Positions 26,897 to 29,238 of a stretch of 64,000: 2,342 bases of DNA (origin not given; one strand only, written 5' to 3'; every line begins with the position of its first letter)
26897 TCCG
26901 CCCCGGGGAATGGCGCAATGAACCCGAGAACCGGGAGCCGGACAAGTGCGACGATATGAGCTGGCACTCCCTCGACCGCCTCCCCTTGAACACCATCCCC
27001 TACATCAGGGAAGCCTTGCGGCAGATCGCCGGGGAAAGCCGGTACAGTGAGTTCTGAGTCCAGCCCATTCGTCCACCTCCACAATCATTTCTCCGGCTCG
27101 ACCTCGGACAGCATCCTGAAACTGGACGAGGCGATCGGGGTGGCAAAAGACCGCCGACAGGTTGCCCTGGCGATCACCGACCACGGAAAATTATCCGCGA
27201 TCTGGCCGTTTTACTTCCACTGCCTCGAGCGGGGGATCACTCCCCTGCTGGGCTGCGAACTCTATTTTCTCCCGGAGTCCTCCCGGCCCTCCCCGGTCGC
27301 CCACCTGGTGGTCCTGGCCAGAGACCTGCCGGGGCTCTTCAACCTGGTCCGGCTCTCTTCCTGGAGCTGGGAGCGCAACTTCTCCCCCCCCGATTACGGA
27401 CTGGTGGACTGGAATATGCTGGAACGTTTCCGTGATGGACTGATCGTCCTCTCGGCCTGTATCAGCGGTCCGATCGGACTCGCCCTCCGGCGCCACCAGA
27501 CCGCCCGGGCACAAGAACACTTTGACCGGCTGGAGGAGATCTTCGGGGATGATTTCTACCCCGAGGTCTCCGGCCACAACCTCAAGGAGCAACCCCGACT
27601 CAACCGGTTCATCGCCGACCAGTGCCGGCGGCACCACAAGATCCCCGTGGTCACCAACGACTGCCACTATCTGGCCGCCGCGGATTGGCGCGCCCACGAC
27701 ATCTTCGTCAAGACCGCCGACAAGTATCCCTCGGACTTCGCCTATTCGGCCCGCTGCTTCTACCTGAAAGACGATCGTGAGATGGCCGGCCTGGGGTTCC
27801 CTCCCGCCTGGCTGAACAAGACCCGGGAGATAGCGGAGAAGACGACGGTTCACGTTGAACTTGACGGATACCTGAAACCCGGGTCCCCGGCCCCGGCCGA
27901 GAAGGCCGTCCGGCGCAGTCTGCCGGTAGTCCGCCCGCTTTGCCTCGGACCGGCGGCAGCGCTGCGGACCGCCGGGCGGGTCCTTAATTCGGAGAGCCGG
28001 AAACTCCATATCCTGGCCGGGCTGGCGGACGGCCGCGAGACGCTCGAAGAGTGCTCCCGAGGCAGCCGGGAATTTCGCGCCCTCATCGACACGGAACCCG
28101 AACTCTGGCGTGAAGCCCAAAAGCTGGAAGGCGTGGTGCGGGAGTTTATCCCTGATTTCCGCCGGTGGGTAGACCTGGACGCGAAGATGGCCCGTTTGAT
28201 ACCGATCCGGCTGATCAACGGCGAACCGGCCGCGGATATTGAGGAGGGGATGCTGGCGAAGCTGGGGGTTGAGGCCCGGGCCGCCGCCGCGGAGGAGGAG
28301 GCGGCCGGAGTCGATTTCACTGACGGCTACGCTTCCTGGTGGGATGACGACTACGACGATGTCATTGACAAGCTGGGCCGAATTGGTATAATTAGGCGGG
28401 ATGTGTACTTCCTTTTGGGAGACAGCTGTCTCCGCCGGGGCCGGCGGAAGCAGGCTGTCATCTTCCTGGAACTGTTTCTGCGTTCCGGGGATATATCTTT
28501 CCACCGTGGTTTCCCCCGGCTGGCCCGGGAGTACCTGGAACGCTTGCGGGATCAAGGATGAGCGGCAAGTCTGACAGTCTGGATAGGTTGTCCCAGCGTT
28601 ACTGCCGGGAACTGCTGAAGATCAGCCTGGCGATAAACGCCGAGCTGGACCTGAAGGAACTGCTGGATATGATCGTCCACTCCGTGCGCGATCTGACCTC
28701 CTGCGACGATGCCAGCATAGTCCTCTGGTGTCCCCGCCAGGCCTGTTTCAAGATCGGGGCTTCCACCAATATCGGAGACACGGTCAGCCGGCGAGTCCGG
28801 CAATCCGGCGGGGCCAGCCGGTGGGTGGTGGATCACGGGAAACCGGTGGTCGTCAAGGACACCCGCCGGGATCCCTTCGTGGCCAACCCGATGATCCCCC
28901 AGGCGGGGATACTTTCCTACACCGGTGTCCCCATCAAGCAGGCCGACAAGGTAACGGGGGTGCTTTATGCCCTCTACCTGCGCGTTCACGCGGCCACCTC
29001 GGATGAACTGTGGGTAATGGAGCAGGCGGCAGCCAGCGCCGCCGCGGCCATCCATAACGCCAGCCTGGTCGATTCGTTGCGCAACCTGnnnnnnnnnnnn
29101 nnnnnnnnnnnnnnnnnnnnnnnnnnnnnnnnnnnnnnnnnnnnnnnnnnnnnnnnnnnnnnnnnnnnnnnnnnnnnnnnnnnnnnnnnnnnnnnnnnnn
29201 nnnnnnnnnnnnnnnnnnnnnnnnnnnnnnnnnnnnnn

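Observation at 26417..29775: Overlapping four-gene operon: small ORF - NUDIX hydrolase - DnaE-N-terminal-like PHP protein - receiver-less GAF histidine kinase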

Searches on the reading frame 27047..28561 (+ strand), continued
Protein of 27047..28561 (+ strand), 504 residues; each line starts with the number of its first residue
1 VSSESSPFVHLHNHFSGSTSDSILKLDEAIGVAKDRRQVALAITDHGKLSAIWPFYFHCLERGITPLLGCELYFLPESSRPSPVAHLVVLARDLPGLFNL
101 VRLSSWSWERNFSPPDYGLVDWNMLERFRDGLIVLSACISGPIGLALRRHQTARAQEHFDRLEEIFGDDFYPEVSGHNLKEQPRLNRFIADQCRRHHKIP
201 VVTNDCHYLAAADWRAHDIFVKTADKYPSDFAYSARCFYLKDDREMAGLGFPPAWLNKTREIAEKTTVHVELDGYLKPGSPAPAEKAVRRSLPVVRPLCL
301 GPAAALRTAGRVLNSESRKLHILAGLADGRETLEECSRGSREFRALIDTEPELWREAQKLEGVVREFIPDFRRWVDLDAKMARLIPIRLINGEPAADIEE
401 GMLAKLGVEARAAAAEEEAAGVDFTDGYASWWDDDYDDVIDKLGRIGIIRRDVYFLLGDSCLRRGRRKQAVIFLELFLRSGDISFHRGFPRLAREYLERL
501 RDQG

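Call 60: search_protein_families(library=padloc, proteins=[window:27047-28561:+], max_evalue=0.01)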
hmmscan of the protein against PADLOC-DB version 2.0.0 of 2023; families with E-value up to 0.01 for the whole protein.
window:27047-28561:+ (504 aa): 0 families

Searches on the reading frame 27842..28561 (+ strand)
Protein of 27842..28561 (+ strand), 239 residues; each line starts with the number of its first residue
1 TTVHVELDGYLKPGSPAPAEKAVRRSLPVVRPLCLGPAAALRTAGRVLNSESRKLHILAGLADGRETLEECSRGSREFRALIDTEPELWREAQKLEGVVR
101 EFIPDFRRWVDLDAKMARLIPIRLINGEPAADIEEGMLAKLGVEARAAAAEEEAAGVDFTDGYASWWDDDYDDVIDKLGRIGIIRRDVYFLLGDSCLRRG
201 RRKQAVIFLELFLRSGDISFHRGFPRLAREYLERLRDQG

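Call 20: find_related_loci(query=A2, collection=genome_contigs, flank=8000)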
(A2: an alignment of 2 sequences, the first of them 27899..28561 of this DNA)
Query A2 (220 aa) in genome_contigs; peptide patterns used: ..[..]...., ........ (x = any residue, [..] = any of these).
87 stretches matched a pattern; 1 encode a relative of the query (tblastn E <= 1e-3); 1 distinct loci.
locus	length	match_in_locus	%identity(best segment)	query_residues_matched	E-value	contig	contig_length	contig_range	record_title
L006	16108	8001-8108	44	134-165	5e-6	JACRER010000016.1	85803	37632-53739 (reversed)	MAG: Elusimicrobia bacterium isolate NC_groundwater_1704_Pr3_B-0.1um_62_14 SR-2_scaffold_141_856593, whole genome shotgu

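Call 31: search_protein_representatives(alignment_id=A2)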
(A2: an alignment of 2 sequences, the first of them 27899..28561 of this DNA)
Query: 2 sequences, 220 profile positions. Proteins with E-value up to 0.001 (for the whole library): 23; up to 1e-10: 6; up to 1e-30: 1. The best 23 are listed.
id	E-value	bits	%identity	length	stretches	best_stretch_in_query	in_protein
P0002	7.7e-131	450.6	-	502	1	1-216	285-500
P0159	2.5e-27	112.2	-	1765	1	13-212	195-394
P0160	2.3e-21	92.7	-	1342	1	8-207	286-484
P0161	2.8e-21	92.4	-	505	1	6-205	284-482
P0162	2.4e-17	79.5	-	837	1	10-208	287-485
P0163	5.4e-11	58.8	-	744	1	6-156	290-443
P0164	1.4e-07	47.6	-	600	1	55-157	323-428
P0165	3.0e-07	46.5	-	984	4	132-196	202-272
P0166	1.7e-06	44.1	-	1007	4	122-190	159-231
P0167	2.1e-06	43.8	-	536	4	142-214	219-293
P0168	1.4e-05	41.1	-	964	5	135-200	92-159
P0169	5.3e-05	39.2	-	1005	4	131-192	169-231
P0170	5.4e-05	39.2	-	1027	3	131-191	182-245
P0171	6.1e-05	39.0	-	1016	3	139-199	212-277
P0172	8.5e-05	38.5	-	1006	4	126-188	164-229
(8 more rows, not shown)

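Call 33: search_protein_families(library=pfam, proteins=[P0159, P0160, P0161, P0162, P0163, P0164, P0165], max_evalue=0.001)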
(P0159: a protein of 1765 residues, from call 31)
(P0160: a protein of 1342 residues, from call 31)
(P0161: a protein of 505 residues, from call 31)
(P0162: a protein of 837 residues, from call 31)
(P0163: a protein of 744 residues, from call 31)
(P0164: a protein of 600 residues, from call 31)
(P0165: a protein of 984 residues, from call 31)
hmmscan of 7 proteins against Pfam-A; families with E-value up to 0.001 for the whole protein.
P0159 (1765 aa): 11 families
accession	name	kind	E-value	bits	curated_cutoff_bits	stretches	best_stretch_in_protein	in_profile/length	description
PF13424.12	TPR_12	-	1.4e-28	99.4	30.1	2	1389-1461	3-77/77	Tetratricopeptide repeat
PF00211.25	Guanylate_cyc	-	5.3e-28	98.3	21.9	2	456-620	10-162/183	Adenylate and Guanylate cyclase catalytic domain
PF00515.34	TPR_1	-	2.4e-16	59.2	27.8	0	1469-1494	1-26/34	Tetratricopeptide repeat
PF07719.23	TPR_2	-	6.1e-15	54.5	27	0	1469-1499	1-31/34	Tetratricopeptide repeat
PF13191.12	AAA_16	-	5.4e-13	50.2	32.6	1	906-1079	2-161/167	AAA ATPase domain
PF13374.12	TPR_10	-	2.8e-11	43.5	27.5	0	1428-1461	1-34/42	Tetratricopeptide repeat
PF13181.12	TPR_8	-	5.7e-11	42.1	25.7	0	1430-1461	2-33/34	Tetratricopeptide repeat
PF17874.7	TPR_MalT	-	9.5e-06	25.5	45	0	1554-1659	45-152/336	MalT-like TPR region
PF10602.15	RPN7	-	0.00035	20.7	29.6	0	1464-1512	31-79/174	26S proteasome subunit RPN7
PF13401.12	AAA_22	-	0.00043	21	27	0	928-1079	6-110/130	AAA domain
PF02811.25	PHP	-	0.00064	20.5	26.4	0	2-73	92-162/164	PHP domain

P0160 (1342 aa): 5 families
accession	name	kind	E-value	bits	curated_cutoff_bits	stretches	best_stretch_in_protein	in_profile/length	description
PF02811.25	PHP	-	1.1e-30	107.6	26.4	1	4-169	1-162/164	PHP domain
PF00211.25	Guanylate_cyc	-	2.6e-29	102.6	21.9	2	790-970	7-172/183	Adenylate and Guanylate cyclase catalytic domain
PF13191.12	AAA_16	-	2.5e-14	54.6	32.6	1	997-1170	2-160/167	AAA ATPase domain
PF13401.12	AAA_22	-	0.00054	20.7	27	0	1019-1181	6-122/130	AAA domain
PF00931.28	NB-ARC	-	0.00073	19.3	23.5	0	1005-1247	6-201/248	NB-ARC domain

P0161 (505 aa): 8 families
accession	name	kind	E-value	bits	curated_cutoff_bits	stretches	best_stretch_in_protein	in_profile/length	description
PF02811.25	PHP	-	1.6e-32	113.6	26.4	1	5-170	1-162/164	PHP domain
PF13432.12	TPR_16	-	1.1e-07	32.6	32.7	1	423-470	7-57/65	Tetratricopeptide repeat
PF07719.23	TPR_2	-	8.2e-07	29.1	27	1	445-469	2-26/34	Tetratricopeptide repeat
PF00515.34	TPR_1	-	2.7e-05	24.2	27.8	0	448-469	5-26/34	Tetratricopeptide repeat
PF13424.12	TPR_12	-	5.2e-05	23.8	30.1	1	429-470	26-71/77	Tetratricopeptide repeat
PF13176.12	TPR_7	-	6.6e-05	23.1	27.9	0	446-469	1-24/36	Tetratricopeptide repeat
PF01535.26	PPR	-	0.0001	22.7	25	0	452-469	8-25/31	PPR repeat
PF12895.13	ANAPC3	-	0.00023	21.8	27.2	1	426-469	36-81/82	Anaphase-promoting complex, cyclosome, subunit 3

P0162 (837 aa): 1 family
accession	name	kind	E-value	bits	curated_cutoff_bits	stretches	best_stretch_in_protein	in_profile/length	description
PF02811.25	PHP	-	1.5e-28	100.6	26.4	1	4-168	1-157/164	PHP domain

P0163 (744 aa): 1 family
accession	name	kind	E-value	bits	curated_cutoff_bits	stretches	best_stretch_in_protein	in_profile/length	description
PF02811.25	PHP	-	3.1e-30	106.1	26.4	1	5-178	1-162/164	PHP domain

P0164 (600 aa): 1 family
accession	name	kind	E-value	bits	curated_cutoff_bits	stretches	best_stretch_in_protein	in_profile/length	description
PF02811.25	PHP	-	2.1e-29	103.4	26.4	1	4-175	1-164/164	PHP domain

P0165 (984 aa): 14 families
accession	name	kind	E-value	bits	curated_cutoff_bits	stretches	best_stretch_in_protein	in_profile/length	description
PF07719.23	TPR_2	-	6.9e-38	126.1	27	1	608-639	3-34/34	Tetratricopeptide repeat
PF13174.12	TPR_6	-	2.2e-33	113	26.3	0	571-602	2-33/33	Tetratricopeptide repeat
PF12895.13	ANAPC3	-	5.4e-33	113.6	27.2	3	273-338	18-81/82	Anaphase-promoting complex, cyclosome, subunit 3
PF00515.34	TPR_1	-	3.7e-32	109.3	27.8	2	608-639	3-34/34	Tetratricopeptide repeat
PF13181.12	TPR_8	-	3e-31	105.3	25.7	1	608-639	3-34/34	Tetratricopeptide repeat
PF13432.12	TPR_16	-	3.4e-29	101.3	32.7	1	510-563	7-58/65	Tetratricopeptide repeat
PF14559.12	TPR_19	-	6e-27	94.2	25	1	536-573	25-64/68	Tetratricopeptide repeat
PF13424.12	TPR_12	-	7.3e-25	87.4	30.1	2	283-342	8-74/77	Tetratricopeptide repeat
PF13428.12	TPR_14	-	9.7e-25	85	23.5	0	537-572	2-38/44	Tetratricopeptide repeat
PF13176.12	TPR_7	-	9.4e-17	60.1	27.9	0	608-639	1-32/36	Tetratricopeptide repeat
PF25062.1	ARM_TT21_N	-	3.7e-10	40.3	40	0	426-601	27-200/222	Tetratricopeptide repeat protein 21 N-terminal ARM repeat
PF09976.15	TPR_21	-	1.2e-09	38.7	25.5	1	706-813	29-138/193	Tetratricopeptide repeat-like domain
PF13374.12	TPR_10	-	7e-07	29.5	27.5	0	607-635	3-31/42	Tetratricopeptide repeat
PF13371.12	TPR_9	-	2.3e-05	24.7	35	0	253-279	39-63/73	Tetratricopeptide repeat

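Call 37: find_homologous_proteins(query=A3, max_evalue=0.001)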
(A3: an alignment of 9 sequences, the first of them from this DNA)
Query A3 (9 sequences): 8000 candidates shared short words with the query, none scored E <= 0.001.

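Call 38: find_encoding_contigs(protein=P0161, flank=6000, max_places=3)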
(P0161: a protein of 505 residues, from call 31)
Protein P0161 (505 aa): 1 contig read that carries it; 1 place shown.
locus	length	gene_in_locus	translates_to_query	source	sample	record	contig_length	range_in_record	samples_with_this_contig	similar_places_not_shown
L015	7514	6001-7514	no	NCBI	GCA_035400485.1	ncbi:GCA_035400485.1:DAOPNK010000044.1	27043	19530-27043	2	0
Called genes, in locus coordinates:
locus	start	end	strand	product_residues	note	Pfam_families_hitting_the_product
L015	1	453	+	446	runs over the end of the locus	-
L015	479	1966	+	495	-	PF00515:TPR_1 (faint), PF07719:TPR_2 (faint), PF13428:TPR_14 (faint), PF13432:TPR_16 (faint), PF14559:TPR_19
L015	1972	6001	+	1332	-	PF00989:PAS, PF08447:PAS_3 (weak), PF13426:PAS_9, PF00989:PAS, PF13426:PAS_9, PF00512:HisKA, PF02518:HATPase_c, PF00072:Response_reg, +3 more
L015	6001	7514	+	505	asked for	PF02811:PHP, PF07719:TPR_2 (faint), PF13432:TPR_16 (weak)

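Call 39: find_encoding_contigs(protein=P0160, flank=7000, max_places=3)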
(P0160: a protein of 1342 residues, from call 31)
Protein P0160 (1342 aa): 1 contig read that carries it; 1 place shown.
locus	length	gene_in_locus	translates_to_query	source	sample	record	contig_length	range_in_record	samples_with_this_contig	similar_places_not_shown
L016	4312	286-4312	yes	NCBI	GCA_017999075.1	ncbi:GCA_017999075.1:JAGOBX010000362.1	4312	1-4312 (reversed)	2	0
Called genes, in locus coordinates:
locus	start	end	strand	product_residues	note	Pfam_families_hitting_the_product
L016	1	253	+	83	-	PF02780:Transketolase_C (weak)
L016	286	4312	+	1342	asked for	PF02811:PHP, PF00211:Guanylate_cyc, PF13191:AAA_16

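Call 40: find_encoding_contigs(protein=P0162, flank=7000, max_places=3)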
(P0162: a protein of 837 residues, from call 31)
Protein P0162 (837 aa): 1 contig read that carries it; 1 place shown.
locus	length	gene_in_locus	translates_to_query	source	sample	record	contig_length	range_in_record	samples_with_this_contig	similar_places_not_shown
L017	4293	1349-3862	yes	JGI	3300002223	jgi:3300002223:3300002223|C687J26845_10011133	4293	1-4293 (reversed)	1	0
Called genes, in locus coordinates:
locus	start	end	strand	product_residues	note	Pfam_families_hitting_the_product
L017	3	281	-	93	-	?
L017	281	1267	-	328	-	PF20030:bpMoxR, PF07726:AAA_3, PF07728:AAA_5, PF17863:AAA_lid_2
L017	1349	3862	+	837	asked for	PF02811:PHP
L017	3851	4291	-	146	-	?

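Call 41: find_encoding_contigs(protein=P0164, flank=7000, max_places=3)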
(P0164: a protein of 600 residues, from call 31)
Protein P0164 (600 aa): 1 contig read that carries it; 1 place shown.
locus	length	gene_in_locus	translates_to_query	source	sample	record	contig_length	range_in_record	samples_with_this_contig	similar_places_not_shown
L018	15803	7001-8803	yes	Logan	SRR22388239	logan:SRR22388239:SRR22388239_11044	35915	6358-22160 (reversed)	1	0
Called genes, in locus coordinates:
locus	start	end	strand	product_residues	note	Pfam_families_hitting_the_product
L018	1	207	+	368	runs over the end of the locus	-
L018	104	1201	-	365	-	PF00685:Sulfotransfer_1 (weak), PF13469:Sulfotransfer_3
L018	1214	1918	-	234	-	PF01790:LGT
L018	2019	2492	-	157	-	-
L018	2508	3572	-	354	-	-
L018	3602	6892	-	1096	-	PF00932:LTD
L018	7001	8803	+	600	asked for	PF02811:PHP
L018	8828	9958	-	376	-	-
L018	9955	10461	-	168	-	PF07963:N_methyl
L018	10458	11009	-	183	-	PF07963:N_methyl (weak)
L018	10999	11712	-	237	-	-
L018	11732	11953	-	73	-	PF07883:Cupin_2 (weak)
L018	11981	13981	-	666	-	PF16344:FecR_C (faint), PF07660:STN, PF21305:type_II_gspD_N0 (weak), PF07660:STN (weak), PF03958:Secretin_N (weak), PF00263:Secretin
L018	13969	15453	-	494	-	PF05157:MshEN, PF00437:T2SSE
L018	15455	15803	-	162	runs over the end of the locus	-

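Call 72: find_related_loci(query=A2, collection=viral_contigs, flank=6000)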
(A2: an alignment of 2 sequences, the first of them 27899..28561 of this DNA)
Query A2 (220 aa) in viral_contigs; peptide patterns used: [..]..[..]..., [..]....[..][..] (x = any residue, [..] = any of these).
508 stretches matched a pattern, but none encodes a relative of the query by tblastn (E <= 1e-3).

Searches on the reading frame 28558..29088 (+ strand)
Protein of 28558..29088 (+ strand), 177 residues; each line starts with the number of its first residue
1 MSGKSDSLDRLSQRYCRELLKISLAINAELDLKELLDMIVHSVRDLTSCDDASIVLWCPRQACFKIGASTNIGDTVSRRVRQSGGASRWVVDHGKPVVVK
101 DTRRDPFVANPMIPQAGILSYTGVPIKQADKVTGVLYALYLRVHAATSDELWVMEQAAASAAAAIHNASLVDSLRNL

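Call 91: search_solved_structures(query=window:28558-29088:+, max_evalue=1)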
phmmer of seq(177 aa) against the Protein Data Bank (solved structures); distinct sequences matched with E-value up to 1: 11.
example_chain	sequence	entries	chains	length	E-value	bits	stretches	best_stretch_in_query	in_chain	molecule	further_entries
4g3w_A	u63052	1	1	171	0.00039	23.5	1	19-138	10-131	Transcriptional regulator nlh1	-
4g3k_A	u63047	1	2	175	0.00042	23.4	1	19-138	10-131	Transcriptional regulator nlh1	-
2vzw_A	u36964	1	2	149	0.00063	22.8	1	85-173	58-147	PROBABLE HISTIDINE KINASE RESPONSE REGULATOR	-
3ci6_A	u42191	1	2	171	0.0045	20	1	18-138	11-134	Phosphoenolpyruvate-protein phosphotransferase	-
2y79_A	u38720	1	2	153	0.014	18.4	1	31-171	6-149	REDOX SENSOR HISTIDINE KINASE RESPONSE REGULATOR DEVS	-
4ynr_A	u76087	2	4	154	0.019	18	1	31-171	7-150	Redox sensor histidine kinase response regulator DevS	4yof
2w3d_A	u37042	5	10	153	0.023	17.7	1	31-171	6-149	TWO COMPONENT SENSOR HISTIDINE KINASE DEVS (GAF FAMILY PROTEIN)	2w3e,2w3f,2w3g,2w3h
2y8h_A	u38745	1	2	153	0.028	17.5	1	31-171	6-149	TWO COMPONENT SENSOR HISTIDINE KINASE DEVS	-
3trc_A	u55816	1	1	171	0.077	16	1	18-168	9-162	Phosphoenolpyruvate-protein phosphotransferase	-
5w10_A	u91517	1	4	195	0.31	14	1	23-141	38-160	cGMP-specific phosphodiesterase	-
4mcw_A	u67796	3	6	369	0.47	13.5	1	14-175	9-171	Metal dependent phosphohydrolase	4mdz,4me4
